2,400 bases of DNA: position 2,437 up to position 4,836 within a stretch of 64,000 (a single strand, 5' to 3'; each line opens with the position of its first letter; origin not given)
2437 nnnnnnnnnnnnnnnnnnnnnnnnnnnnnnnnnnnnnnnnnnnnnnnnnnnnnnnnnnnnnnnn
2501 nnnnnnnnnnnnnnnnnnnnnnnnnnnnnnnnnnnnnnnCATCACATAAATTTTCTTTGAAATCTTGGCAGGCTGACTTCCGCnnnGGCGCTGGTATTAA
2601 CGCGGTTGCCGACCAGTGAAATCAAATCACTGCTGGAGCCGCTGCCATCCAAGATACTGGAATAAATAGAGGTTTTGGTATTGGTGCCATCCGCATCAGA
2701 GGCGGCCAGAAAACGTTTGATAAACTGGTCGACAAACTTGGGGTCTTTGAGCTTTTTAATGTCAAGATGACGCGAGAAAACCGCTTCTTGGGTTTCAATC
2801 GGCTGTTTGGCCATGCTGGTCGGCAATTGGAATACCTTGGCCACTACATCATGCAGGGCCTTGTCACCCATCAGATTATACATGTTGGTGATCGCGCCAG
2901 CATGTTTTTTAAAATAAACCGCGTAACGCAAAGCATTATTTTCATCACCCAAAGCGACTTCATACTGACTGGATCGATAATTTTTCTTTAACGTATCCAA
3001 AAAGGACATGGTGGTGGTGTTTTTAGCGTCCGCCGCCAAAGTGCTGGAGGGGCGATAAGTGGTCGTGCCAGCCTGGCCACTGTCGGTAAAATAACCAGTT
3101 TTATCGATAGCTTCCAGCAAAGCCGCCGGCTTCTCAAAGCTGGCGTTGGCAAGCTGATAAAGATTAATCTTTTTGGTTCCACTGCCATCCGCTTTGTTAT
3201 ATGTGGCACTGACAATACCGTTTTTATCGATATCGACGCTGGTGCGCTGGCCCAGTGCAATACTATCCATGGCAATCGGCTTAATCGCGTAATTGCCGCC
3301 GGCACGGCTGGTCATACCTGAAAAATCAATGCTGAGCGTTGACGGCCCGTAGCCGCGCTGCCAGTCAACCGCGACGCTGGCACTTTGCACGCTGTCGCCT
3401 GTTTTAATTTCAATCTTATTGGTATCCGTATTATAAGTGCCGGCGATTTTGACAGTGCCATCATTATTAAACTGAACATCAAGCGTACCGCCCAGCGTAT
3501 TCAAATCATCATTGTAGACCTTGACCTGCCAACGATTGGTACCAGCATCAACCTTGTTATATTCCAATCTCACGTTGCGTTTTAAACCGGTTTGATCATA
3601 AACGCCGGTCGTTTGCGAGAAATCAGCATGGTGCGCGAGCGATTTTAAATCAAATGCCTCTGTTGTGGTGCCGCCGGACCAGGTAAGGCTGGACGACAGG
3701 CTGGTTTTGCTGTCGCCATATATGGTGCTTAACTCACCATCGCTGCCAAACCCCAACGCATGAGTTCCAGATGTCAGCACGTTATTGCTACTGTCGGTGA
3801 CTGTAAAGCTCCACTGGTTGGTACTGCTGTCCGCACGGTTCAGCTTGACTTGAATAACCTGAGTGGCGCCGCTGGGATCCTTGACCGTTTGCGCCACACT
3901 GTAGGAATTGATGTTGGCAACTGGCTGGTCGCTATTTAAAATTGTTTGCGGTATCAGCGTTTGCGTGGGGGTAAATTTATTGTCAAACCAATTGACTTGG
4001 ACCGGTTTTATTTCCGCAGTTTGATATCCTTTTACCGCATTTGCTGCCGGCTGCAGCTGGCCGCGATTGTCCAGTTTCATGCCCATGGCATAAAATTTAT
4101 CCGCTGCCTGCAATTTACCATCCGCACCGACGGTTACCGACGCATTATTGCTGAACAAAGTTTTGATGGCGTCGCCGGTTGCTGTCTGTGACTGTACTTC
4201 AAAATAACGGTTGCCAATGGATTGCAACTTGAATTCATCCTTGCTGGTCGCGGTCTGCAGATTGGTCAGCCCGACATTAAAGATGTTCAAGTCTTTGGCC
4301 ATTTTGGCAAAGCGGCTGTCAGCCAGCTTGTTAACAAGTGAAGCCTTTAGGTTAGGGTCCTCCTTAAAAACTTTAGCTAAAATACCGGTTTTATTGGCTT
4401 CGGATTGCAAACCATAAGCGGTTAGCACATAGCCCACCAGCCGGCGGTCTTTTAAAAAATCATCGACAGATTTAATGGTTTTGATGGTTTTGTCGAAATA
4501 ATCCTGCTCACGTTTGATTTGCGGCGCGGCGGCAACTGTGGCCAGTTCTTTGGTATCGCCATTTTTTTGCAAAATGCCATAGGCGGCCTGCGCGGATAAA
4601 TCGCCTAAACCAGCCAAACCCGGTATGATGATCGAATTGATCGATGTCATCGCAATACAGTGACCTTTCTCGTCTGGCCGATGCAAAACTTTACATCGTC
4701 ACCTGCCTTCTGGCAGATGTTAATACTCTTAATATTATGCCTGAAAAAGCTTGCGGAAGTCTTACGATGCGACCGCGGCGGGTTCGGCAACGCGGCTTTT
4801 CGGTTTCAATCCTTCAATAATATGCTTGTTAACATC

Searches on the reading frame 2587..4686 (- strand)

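Call 45: search_protein_families(library=pfam, proteins=[window:2587-4686:-], max_evalue=0.001)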
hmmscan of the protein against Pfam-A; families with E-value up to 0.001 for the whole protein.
window:2587-4686:- (700 aa): 2 families
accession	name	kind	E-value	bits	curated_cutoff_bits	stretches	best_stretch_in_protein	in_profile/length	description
PF06748.17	DUF1217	-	2.7e-36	125.4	22.9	2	552-652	49-149/149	Protein of unknown function (DUF1217)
PF07559.19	FlgE_D2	-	4.4e-09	37.4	22.7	1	353-463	19-130/142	Flagellar basal body protein FlaE D2 domain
